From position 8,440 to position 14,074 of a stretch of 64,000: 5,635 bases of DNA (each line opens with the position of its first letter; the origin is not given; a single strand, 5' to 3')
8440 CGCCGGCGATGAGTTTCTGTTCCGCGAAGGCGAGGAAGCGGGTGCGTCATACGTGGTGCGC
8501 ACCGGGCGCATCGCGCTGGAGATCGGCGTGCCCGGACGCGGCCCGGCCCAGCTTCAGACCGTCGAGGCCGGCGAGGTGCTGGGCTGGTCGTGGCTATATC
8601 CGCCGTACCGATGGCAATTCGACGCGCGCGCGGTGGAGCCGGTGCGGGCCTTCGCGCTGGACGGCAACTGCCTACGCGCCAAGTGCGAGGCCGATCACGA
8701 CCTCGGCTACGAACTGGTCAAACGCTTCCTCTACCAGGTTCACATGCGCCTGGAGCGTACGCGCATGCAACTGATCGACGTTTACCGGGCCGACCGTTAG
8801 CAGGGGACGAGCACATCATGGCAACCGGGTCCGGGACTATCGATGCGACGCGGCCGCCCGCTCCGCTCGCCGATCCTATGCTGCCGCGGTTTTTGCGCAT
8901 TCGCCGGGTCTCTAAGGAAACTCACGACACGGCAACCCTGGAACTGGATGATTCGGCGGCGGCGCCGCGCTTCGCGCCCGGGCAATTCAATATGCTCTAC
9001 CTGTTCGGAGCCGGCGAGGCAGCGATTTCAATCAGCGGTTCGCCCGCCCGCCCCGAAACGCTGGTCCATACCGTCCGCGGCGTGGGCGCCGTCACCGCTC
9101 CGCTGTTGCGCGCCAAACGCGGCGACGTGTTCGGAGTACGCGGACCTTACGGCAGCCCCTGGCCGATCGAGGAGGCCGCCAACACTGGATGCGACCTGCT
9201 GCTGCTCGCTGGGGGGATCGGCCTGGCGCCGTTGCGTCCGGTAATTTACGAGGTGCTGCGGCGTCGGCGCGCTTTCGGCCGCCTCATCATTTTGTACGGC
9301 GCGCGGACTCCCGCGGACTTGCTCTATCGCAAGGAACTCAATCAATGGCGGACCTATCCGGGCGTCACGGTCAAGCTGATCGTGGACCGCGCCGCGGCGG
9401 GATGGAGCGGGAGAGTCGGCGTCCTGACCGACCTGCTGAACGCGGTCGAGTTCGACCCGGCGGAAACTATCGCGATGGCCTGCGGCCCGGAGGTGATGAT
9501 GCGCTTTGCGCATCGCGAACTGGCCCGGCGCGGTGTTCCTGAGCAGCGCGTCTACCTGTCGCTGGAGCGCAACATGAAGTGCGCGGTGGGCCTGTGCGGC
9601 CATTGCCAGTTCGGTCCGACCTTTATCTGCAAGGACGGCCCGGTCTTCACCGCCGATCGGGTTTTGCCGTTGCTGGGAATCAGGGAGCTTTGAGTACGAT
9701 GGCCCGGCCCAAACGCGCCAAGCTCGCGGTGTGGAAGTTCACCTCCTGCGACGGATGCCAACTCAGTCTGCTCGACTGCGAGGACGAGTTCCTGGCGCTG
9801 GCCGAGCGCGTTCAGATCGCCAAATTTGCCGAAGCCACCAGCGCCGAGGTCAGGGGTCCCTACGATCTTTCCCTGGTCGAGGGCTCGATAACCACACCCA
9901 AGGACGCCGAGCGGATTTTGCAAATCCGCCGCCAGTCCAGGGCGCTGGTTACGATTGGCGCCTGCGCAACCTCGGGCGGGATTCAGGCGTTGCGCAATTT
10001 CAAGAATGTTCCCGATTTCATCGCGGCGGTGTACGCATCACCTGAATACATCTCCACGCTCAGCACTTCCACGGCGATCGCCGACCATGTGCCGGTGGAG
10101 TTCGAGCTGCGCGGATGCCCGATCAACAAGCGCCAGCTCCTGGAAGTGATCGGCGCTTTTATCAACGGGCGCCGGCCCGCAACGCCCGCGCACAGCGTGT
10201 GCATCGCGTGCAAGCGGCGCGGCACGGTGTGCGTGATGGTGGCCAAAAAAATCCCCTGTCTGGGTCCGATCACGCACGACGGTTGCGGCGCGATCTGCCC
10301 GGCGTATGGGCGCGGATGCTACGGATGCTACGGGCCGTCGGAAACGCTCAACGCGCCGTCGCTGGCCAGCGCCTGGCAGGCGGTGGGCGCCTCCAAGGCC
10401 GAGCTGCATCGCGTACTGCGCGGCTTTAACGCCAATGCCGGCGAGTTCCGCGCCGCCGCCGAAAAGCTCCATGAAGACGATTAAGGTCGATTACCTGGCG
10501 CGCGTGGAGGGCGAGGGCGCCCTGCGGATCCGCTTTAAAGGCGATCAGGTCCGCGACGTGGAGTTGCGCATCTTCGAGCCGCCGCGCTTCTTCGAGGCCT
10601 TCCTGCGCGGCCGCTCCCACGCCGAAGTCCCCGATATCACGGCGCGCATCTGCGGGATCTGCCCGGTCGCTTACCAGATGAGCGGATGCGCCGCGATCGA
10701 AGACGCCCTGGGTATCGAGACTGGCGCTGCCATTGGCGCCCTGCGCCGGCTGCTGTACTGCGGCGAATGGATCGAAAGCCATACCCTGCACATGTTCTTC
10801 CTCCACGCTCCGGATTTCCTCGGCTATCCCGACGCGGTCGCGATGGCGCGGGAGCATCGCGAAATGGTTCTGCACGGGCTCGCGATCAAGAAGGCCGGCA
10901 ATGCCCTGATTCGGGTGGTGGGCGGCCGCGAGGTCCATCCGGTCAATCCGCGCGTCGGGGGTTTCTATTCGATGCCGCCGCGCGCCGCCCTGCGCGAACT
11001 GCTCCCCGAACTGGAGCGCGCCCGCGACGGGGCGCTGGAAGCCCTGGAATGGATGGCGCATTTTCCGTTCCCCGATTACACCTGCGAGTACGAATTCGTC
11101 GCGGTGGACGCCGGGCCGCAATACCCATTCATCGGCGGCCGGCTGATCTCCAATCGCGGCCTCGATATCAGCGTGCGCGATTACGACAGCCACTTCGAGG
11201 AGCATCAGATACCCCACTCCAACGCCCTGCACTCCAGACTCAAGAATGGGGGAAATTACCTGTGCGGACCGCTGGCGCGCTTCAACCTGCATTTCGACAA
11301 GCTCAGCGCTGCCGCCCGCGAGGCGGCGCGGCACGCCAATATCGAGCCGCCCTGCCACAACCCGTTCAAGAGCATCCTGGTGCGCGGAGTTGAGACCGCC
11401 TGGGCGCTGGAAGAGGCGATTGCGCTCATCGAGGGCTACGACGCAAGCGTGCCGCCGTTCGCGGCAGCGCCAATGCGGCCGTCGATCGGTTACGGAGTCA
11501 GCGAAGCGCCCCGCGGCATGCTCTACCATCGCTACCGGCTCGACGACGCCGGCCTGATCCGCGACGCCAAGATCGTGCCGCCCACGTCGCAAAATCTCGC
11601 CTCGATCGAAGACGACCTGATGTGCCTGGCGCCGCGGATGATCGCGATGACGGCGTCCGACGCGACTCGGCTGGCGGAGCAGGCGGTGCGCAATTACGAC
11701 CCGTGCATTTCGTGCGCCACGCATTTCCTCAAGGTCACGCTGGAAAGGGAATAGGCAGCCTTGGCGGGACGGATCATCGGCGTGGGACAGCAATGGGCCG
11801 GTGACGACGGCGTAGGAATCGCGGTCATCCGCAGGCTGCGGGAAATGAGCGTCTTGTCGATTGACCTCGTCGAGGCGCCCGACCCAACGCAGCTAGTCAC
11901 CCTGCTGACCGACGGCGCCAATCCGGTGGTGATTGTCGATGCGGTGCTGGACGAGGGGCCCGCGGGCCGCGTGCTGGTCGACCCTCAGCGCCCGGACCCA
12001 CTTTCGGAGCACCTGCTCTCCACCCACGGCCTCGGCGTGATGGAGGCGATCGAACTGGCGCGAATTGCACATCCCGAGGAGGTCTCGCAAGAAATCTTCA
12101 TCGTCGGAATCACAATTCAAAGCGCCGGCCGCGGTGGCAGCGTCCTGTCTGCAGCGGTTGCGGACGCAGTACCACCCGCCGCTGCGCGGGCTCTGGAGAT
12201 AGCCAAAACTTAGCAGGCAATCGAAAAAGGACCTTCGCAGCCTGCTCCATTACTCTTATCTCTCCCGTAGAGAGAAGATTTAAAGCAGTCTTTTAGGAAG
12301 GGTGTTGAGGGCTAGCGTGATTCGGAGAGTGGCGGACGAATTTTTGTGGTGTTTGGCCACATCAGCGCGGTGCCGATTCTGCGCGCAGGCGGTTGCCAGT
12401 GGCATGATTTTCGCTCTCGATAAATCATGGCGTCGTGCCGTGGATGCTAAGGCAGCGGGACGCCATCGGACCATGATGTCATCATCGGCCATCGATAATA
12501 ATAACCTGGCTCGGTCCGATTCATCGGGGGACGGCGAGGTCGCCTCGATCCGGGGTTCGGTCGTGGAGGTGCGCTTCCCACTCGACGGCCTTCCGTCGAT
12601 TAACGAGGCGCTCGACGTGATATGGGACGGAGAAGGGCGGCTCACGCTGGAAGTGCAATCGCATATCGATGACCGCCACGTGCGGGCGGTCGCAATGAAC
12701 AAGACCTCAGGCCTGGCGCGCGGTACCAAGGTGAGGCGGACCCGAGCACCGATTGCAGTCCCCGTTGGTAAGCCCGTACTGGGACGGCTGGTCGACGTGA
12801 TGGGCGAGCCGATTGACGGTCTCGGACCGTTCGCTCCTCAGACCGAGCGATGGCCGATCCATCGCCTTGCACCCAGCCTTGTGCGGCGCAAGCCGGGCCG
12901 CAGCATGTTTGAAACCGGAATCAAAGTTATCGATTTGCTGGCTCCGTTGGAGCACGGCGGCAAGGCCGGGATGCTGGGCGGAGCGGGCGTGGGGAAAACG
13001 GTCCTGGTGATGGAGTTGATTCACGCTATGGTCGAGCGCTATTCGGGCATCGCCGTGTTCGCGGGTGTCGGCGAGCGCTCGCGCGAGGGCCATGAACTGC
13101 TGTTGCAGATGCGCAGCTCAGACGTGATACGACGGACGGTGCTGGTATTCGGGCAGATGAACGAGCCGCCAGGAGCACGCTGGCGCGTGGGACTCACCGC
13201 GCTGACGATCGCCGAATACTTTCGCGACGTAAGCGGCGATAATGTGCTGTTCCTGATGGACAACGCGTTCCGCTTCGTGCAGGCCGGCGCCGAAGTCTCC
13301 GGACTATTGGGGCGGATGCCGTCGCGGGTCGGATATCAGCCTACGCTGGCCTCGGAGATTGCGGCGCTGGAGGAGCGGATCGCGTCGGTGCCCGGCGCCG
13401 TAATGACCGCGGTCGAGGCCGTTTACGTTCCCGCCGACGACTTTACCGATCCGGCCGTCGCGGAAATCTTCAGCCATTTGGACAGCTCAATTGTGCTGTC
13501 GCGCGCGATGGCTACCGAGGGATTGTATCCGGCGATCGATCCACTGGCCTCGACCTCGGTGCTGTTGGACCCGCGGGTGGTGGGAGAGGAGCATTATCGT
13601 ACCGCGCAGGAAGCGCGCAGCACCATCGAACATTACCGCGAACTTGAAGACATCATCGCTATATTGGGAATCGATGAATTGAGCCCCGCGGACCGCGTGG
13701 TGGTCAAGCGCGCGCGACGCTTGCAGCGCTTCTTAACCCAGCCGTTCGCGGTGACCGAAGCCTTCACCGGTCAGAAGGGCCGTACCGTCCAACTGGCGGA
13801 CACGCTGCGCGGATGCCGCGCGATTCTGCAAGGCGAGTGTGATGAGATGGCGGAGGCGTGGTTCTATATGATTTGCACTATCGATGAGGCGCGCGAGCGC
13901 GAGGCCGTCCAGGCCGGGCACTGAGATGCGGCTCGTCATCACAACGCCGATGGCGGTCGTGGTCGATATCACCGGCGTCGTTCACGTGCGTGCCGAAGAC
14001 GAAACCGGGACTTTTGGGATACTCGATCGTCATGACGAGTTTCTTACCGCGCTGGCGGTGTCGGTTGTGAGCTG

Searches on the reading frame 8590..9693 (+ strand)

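Call 56: search_protein_families(library=pfam, proteins=[window:8590-9693:+], max_evalue=0.001)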
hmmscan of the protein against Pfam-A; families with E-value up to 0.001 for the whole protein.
window:8590-9693:+ (367 aa): 2 families
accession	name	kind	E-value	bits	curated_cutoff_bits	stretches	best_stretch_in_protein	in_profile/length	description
PF00175.26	NAD_binding_1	-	3e-17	63.7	22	1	205-308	1-108/109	Oxidoreductase NAD-binding domain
PF10418.14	DHODB_Fe-S_bind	-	9.1e-10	38.6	23.9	1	326-358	1-40/41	Iron-sulfur cluster binding domain of dihydroorotate dehydrogenase B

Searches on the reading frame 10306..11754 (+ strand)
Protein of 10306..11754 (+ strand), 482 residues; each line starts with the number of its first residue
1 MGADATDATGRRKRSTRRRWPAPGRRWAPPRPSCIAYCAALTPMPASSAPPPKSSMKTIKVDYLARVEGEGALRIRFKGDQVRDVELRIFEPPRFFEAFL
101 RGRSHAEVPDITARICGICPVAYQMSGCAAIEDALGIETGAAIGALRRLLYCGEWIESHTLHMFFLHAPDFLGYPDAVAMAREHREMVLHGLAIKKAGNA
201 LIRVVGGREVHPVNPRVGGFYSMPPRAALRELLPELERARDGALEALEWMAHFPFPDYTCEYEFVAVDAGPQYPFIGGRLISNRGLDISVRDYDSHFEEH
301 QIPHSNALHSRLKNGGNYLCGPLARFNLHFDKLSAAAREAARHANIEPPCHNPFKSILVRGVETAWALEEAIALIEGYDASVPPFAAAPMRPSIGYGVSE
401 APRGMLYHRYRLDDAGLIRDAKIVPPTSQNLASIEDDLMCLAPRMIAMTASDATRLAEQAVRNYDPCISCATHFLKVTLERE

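Call 56: search_protein_families(library=pfam, proteins=[window:10306-11754:+], max_evalue=0.001)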
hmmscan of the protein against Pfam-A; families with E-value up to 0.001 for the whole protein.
window:10306-11754:+ (482 aa): 1 family
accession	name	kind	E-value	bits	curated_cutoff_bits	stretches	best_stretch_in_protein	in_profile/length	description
PF00374.24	NiFeSe_Hases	-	2.4e-23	83.3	25.8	2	94-179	1-86/508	Nickel-dependent hydrogenase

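Call 62: search_protein_families(library=ncbifam, proteins=[window:10306-11754:+], max_evalue=0.00001)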
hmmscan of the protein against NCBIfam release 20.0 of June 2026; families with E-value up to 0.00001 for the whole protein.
window:10306-11754:+ (482 aa): 8 families
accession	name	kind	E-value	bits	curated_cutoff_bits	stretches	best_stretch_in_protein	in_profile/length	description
NF040828.1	sulfhyd_ShyA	equivalog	9.1e-75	252.1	700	1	59-476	3-414/415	NAD(P)-dependent hydrogenase/sulfhydrogenase 2 subunit alpha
NF040832.1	sulfhyd_HydA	equivalog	1.9e-66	224.9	880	1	59-476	5-425/426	NADPH-dependent hydrogenase/sulfhydrogenase 1 subunit alpha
TIGR03295.1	frhA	equivalog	2.6e-39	135.3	392.5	2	58-251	4-193/412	coenzyme F420 hydrogenase subunit alpha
NF041785.2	VhuA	equivalog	6.7e-37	127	800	2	56-239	1-191/418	F420-non-reducing hydrogenase Vhu subunit A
NF033181.1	NiFeSe_hydrog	equivalog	3.5e-31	108.7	600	2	56-223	1-161/507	nickel-dependent hydrogenase large subunit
NF045518.1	H2_NiFeSe_large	exception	3.2e-30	105.4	780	2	58-181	3-125/485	NiFeSe hydrogenase large subunit HysA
NF007778.0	PRK10467.1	equivalog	8e-14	50.8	969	1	58-193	4-138/567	hydrogenase 2 large subunit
NF007550.0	PRK10170.1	equivalog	3.2e-12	45.7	1101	1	59-178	19-138/597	Ni/Fe-hydrogenase large subunit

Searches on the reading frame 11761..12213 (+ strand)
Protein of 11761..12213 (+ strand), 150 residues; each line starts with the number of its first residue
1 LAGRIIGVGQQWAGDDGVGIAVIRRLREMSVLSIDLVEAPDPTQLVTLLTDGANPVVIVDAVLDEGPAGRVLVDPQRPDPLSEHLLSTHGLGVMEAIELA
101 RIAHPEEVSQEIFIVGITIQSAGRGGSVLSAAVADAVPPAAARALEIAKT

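Call 56: search_protein_families(library=pfam, proteins=[window:11761-12213:+], max_evalue=0.001)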
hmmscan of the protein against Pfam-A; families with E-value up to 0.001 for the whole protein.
window:11761-12213:+ (150 aa): 1 family
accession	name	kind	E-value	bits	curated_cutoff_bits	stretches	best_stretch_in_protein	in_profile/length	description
PF01750.23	HycI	-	3.2e-07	30.7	23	1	41-146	25-129/130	Hydrogenase maturation protease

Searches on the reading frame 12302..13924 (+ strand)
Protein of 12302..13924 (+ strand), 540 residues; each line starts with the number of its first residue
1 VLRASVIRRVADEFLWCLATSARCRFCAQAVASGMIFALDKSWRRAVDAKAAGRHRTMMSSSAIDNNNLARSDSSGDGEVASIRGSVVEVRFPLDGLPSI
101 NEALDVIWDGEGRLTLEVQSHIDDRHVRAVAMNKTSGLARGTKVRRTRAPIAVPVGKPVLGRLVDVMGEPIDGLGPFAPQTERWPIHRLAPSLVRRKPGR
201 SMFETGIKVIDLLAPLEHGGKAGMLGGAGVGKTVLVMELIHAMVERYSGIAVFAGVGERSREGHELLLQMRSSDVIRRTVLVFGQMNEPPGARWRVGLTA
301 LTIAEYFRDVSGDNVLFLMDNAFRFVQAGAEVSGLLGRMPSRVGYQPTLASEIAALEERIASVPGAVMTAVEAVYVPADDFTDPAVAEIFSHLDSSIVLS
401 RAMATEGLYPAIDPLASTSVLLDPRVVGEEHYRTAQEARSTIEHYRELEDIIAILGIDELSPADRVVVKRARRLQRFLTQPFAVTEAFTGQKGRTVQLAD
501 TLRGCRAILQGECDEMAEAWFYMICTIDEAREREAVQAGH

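Call 56: search_protein_families(library=pfam, proteins=[window:12302-13924:+], max_evalue=0.001)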
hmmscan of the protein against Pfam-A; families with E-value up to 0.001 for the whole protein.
window:12302-13924:+ (540 aa): 3 families
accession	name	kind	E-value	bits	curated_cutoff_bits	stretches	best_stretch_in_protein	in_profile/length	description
PF00006.31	ATP-synt_ab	-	2.3e-68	230.5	29.5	1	206-419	1-213/213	ATP synthase alpha/beta family, nucleotide-binding domain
PF02874.29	ATP-synt_ab_N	-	1.4e-13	51.5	20.9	1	81-147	2-68/69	ATP synthase alpha/beta family, beta-barrel domain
PF22919.1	ATP-synt_VA_C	-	3.6e-11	43.4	24.7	1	425-503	6-86/101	C-terminal domain of V and A type ATP synthase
